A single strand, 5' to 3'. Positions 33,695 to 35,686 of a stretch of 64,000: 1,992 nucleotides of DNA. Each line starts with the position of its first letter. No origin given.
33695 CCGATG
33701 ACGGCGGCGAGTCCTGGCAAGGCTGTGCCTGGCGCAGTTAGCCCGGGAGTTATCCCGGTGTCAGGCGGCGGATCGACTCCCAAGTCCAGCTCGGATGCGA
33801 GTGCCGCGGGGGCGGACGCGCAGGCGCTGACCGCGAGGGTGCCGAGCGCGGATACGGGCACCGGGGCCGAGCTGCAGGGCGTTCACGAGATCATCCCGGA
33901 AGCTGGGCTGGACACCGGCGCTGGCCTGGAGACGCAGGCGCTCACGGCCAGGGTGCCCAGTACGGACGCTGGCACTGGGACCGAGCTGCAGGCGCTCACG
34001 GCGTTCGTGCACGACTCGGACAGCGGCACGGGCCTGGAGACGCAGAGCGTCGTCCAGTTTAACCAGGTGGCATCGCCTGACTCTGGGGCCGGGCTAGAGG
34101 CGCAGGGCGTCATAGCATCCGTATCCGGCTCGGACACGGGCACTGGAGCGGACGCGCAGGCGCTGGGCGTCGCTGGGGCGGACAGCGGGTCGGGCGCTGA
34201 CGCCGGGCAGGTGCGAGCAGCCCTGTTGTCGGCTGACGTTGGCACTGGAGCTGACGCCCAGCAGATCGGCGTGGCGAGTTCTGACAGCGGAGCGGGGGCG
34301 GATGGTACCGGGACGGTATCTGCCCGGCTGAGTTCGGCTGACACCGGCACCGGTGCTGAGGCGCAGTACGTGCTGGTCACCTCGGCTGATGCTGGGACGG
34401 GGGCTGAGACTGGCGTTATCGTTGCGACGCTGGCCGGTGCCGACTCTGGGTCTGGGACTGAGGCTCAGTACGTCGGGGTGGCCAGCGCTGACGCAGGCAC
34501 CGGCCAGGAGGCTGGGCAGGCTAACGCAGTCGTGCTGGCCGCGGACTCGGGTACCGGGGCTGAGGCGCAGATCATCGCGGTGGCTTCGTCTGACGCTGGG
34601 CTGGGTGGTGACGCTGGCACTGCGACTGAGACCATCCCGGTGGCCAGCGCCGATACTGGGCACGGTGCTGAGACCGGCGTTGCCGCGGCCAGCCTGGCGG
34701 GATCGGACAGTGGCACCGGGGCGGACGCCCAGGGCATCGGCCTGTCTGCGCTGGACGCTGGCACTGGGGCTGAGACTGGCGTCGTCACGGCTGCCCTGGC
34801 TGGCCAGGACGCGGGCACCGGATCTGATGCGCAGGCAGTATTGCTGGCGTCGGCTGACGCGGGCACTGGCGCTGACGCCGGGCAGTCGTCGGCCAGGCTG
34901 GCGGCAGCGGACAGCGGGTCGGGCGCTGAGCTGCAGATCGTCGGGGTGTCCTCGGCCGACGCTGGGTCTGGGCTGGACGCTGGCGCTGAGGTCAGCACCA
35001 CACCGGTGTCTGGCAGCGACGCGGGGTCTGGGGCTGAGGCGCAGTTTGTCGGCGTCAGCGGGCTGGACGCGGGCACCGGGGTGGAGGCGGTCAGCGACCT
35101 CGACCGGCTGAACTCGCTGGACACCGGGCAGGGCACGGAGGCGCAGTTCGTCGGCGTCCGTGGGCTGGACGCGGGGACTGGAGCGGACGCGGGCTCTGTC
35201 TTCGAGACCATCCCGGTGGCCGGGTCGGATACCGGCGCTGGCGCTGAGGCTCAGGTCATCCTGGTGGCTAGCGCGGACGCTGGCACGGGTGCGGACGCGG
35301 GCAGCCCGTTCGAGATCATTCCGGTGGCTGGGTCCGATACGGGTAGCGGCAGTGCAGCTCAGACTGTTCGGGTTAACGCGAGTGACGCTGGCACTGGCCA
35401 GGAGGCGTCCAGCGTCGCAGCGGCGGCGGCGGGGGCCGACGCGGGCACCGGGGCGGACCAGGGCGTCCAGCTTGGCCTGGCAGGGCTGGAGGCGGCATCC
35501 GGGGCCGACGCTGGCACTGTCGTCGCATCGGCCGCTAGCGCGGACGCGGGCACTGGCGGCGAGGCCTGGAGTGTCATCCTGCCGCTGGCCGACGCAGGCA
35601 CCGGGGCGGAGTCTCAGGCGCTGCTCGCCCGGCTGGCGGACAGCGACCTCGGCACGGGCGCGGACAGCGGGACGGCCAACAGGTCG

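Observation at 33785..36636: About 2.8 kb in-frame array of a short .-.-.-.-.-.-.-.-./D repeat that I cannot assign to any named repeat family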

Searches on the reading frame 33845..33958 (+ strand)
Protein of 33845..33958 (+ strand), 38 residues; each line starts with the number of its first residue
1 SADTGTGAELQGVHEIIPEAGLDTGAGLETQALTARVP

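Call 30: search_solved_structures(query=A1, max_evalue=10, show_alignments=3)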
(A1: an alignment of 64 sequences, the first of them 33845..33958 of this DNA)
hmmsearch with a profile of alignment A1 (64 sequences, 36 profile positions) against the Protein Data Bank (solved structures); distinct sequences matched with E-value up to 10: 1.
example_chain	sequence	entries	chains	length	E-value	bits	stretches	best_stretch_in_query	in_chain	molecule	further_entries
5z9y_A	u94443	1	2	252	0.75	12.9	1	5-25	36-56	Thiazole synthase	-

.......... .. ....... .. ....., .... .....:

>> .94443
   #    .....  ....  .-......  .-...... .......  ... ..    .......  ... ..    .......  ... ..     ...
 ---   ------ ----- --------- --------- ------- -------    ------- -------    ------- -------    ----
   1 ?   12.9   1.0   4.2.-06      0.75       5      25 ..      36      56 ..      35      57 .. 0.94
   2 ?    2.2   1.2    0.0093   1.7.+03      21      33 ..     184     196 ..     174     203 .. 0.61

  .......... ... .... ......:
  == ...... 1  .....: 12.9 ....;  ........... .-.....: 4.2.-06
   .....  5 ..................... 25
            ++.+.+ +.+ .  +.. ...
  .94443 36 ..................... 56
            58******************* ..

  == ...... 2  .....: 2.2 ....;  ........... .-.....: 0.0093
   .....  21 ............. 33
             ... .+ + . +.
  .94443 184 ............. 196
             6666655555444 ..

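Call 38: search_protein_representatives(alignment_id=A1)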
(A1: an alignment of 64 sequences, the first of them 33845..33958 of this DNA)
Query: 64 sequences, 36 profile positions. Proteins with E-value up to 0.001 (for the whole library): 443; up to 1e-10: 150; up to 1e-30: 15. The best 150 are listed.
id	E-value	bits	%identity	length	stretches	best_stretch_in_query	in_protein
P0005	3.2e-134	452.5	-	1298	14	1-36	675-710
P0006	2.2e-76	267.4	-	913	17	1-34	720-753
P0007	2.2e-70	248.2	-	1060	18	1-31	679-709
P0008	3.9e-66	234.6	-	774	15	3-31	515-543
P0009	4.7e-54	195.9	-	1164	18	2-29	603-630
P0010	3.0e-50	183.8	-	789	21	3-34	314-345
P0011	7.1e-49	179.4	-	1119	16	3-35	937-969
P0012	3.3e-45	167.6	-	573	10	2-31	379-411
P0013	3.3e-42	158.0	-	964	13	2-28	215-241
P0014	8.9e-41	153.5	-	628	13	1-36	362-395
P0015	3.8e-37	141.8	-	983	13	1-34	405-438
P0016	1.3e-36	140.2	-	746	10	2-34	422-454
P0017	1.5e-36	139.9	-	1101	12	1-31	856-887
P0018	1.2e-32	127.5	-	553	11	1-29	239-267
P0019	2.7e-32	126.3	-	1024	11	1-34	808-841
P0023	1.2e-28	114.6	-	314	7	2-33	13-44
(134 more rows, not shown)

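Call 53: search_protein_families(library=pfam, alignment_id=A4, max_evalue=0.001)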
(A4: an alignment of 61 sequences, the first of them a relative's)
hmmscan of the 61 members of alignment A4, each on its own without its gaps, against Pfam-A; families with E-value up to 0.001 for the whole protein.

A. member 1, P0006 (913 aa): 0 families

B. families by the number of members that match (of 61 scanned): 17 families
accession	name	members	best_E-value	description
PF13385.13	Laminin_G_3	8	2.6e-42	Concanavalin A-like lectin/glucanases superfamily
PF10102.14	DUF2341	2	6.6e-14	Domain of unknown function (DUF2341)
PF13204.13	Apiosidase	1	2.7e-27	Apiosidase-like, catalytic domain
PF12138.14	Spherulin4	1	1e-23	Spherulation-specific family 4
PF05345.18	He_PIG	1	1.9e-13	Putative Ig domain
PF13313.11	DUF4082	1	5.1e-13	Domain of unknown function (DUF4082)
PF00041.27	fn3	1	1.1e-09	Fibronectin type III domain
PF00754.31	F5_F8_type_C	1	3e-08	F5/8 type C domain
PF07879.16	PHB_acc_N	1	8.4e-07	PHB/PHA accumulation regulator DNA-binding domain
PF22633.2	F5_F8_type_C_2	1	1.4e-06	NedA-like, galactose-binding domain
PF18912.6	DZR_2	1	4.6e-06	Double zinc ribbon domain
PF12773.13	DZR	1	5.9e-06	Double zinc ribbon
PF10571.15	UPF0547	1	1.3e-05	Uncharacterised protein family UPF0547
PF12904.13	Collagen_bind_2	1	1.8e-05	Putative collagen-binding domain of a collagenase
PF13472.12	Lipase_GDSL_2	1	6.2e-05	GDSL-like Lipase/Acylhydrolase family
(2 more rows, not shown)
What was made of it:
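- Heads typical of receptor-binding or depolymerase proteins: Laminin_G_3 in 8 of 61 homologues, plus apiosidase-like, Spherulin4, F5_F8_type_C, GDSL and DUF4082 (call 53).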

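Call 77: search_protein_families(library=phrogs, proteins=[P0007, P0009, P0013], max_evalue=0.001)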
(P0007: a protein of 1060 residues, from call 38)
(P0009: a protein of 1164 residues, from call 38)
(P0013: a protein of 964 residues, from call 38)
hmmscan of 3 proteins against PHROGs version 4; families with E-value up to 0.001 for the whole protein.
P0007 (1060 aa): 0 families

P0009 (1164 aa): 2 families
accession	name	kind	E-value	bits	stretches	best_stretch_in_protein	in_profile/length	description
phrog_3545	-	unknown function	3.4e-30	105.9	1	296-552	747-1018/1115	-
phrog_24074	-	unknown function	1.5e-28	100.5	1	303-508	417-622/892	-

P0013 (964 aa): 3 families
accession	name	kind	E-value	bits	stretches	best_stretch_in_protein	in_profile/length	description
phrog_8510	-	head and packaging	4.6e-15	55.5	1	647-814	1183-1346/1348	virion structural protein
phrog_18371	-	unknown function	6.9e-10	36.7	3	291-481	3756-3946/4106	-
phrog_17347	-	unknown function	7.7e-05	23.5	1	729-809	132-207/312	-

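Call 88: find_encoding_contigs(protein=P0023, flank=10000, max_places=1)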
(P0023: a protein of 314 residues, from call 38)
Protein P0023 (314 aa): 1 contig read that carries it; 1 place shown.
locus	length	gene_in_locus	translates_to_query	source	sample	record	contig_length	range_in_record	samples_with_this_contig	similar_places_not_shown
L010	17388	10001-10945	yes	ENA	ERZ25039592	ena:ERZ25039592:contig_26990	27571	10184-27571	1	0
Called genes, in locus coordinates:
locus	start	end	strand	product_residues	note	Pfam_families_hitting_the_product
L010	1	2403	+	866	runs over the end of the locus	-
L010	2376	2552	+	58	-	-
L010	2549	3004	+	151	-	-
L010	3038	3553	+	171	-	-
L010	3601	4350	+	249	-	-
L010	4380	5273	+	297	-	-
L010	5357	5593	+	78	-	-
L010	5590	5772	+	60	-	-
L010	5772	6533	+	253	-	-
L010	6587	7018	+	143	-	-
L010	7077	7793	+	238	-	-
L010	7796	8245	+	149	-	-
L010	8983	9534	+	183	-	-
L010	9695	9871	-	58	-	-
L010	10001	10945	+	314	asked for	-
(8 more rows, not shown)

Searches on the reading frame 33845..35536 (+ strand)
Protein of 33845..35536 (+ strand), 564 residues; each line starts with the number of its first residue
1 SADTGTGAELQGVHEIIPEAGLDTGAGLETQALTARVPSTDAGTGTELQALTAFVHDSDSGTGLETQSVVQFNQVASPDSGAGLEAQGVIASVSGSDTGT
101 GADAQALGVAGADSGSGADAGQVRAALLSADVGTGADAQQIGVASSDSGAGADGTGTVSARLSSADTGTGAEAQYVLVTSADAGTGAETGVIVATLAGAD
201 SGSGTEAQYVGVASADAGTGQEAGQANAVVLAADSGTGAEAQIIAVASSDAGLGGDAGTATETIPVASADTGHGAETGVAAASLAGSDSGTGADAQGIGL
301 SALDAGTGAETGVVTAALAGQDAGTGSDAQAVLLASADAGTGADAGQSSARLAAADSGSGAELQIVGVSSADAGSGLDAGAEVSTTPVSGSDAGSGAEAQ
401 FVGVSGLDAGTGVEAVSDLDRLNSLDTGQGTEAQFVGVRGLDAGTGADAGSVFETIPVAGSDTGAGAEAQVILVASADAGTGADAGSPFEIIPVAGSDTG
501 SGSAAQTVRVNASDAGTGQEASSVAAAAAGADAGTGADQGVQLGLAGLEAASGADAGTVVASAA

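Call 46: search_dna_similar(query=window:33845-35536:+, collection=phages, mode=protein, max_rows=25, max_evalue=0.001)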
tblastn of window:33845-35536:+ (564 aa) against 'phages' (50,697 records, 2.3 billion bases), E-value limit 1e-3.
Records with a match: 1; places in all: 2; records where one place covers at least 80% of the query: 0.
Best place of each record, by identity: <60% 1.
By first word of the organism name: Rhodococcus 1.
By host as written in the record: Rhodococcus equi NRRL B-16538 1.
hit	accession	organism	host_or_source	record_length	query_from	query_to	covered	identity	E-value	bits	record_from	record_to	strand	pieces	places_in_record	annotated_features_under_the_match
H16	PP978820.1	Rhodococcus phage Madraxi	Rhodococcus equi NRRL B-16538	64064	2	332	59%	32.3%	5e-8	116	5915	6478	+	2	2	8: hypothetical protein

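Call 48: get_annotated_region(hit=H16, flank=12000)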
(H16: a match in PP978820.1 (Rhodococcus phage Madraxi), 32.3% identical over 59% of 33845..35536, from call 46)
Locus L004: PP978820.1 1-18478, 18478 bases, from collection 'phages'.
description: Rhodococcus phage Madraxi, complete genome.
organism: Rhodococcus phage Madraxi (NCBI taxid 3229452)
taxonomy: Viruses
host: Rhodococcus equi NRRL B-16538; source: soil; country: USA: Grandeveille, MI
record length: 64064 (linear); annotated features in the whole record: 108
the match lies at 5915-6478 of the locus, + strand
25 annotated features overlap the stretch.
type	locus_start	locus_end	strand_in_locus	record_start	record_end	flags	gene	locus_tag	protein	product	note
CDS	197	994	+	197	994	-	1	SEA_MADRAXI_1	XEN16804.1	thymidylate synthase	-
CDS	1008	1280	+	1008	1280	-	2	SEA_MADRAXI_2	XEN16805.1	hypothetical protein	-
CDS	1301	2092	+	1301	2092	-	3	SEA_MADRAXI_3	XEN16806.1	minor tail protein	-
CDS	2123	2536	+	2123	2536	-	4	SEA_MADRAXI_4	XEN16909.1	hypothetical protein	-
CDS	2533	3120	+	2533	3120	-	5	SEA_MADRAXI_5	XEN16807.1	minor tail protein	-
CDS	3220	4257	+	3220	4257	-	6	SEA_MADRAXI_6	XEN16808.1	minor tail protein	-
CDS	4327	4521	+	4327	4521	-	7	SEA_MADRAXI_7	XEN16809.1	hypothetical protein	-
CDS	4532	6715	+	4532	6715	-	8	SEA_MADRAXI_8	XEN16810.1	hypothetical protein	-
CDS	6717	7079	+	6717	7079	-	9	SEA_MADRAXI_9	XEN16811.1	hypothetical protein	-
CDS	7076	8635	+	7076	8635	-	10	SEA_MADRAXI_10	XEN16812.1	terminase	-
CDS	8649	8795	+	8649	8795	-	11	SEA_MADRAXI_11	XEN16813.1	membrane protein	-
CDS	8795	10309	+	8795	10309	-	12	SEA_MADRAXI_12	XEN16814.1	portal protein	-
CDS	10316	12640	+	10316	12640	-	13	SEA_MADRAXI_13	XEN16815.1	major capsid and protease fusion protein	-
CDS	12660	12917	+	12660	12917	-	14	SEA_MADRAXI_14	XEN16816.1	hypothetical protein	-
CDS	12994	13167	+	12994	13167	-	15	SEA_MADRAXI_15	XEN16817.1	hypothetical protein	-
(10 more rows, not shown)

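Call 75: search_dna_similar(query=L004:4532-6712:+, collection=phages, mode=protein, max_rows=30, max_evalue=0.001)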
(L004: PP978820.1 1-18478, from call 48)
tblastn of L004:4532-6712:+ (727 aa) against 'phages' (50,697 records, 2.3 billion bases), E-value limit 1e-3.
Records with a match: 4; places in all: 4; records where one place covers at least 80% of the query: 1.
Best place of each record, by identity: >=99% 1; <60% 3.
By first word of the organism name: Rhodococcus 4.
By host as written in the record: Rhodococcus equi NRRL B-16538 2; Rhodococcus equi 2.
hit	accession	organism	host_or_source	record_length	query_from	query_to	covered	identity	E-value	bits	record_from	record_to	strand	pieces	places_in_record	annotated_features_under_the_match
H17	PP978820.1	Rhodococcus phage Madraxi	Rhodococcus equi NRRL B-16538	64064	1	727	100%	99.9%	0e+0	1156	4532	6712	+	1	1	8: hypothetical protein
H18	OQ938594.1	Rhodococcus phage Jflix2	Rhodococcus equi NRRL B-16538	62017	236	727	68%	34.5%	2e-38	160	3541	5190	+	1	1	6: hypothetical protein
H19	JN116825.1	Rhodococcus phage REQ1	Rhodococcus equi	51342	461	727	37%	43.4%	8e-30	133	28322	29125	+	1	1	hypothetical protein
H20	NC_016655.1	Rhodococcus phage REQ1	Rhodococcus equi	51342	461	727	37%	43.4%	8e-30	133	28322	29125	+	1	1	hypothetical protein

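Call 76: get_annotated_region(hit=H20, flank=9000)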
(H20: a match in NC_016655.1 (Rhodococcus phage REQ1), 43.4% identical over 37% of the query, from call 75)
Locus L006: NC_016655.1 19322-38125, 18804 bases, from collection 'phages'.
description: Rhodococcus phage REQ1, complete genome.
organism: Rhodococcus phage REQ1 (NCBI taxid 1109712)
taxonomy: Viruses; Duplodnaviria; Heunggongvirae; Uroviricota; Caudoviricetes
host: Rhodococcus equi; source: wastewater; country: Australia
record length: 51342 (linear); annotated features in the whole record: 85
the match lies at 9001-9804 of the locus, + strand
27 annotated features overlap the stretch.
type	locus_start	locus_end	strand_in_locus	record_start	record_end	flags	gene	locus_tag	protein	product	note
CDS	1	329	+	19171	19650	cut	-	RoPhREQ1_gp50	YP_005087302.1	hypothetical protein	Orf50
CDS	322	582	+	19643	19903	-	-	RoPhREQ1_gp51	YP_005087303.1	hypothetical protein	Orf51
CDS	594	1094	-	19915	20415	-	-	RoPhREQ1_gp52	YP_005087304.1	hypothetical protein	Orf52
CDS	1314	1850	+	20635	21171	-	-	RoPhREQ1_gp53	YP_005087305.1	hypothetical protein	Orf53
CDS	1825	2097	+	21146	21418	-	-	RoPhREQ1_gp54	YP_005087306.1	hypothetical protein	Orf54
CDS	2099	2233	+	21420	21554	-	-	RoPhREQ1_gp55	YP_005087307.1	hypothetical protein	Orf55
CDS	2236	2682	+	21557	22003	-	-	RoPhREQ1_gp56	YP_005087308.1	hypothetical protein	Orf56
CDS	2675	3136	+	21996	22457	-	-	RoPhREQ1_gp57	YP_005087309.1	hypothetical protein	Orf57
CDS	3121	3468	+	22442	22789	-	-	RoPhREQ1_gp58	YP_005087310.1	hypothetical protein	Orf58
CDS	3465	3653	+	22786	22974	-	-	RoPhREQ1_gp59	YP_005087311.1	hypothetical protein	Orf59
CDS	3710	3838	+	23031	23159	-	-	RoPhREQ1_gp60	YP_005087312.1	hypothetical protein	Orf60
CDS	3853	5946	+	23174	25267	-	-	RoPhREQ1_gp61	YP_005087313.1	DNA polymerase/primase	Orf61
CDS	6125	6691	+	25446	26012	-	-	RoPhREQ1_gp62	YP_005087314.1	hypothetical protein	Orf62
CDS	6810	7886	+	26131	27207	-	-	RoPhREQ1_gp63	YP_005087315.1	transglycosylase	Orf63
CDS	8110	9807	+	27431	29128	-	-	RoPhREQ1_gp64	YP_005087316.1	hypothetical protein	Orf64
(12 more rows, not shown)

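Call 77: search_protein_families(library=phrogs, proteins=[L004:4532-6712:+, L006:8110-9804:+], max_evalue=0.001)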
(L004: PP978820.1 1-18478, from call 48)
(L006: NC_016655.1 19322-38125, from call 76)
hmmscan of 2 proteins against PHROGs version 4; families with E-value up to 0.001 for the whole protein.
L004:4532-6712:+ (727 aa): 4 families
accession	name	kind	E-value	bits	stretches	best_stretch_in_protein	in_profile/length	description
phrog_2804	-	head and packaging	4.6e-19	69.9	1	5-206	42-235/239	virion structural protein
phrog_4978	-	tail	6.1e-10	39.5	1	8-208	343-538/797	tail protein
phrog_1304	-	tail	3.9e-06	27.1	1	126-199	289-360/373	minor tail protein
phrog_3856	-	tail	5.2e-06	26.9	1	101-193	202-296/313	minor tail protein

L006:8110-9804:+ (565 aa): 3 families
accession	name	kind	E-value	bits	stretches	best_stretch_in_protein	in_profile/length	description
phrog_863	-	tail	1.8e-10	41.4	1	4-246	401-635/690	tail fiber assembly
phrog_2295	-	unknown function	0.00018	21.2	1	4-239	579-870/1183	-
phrog_356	-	tail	0.0008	18.8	1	7-166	667-833/924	minor tail protein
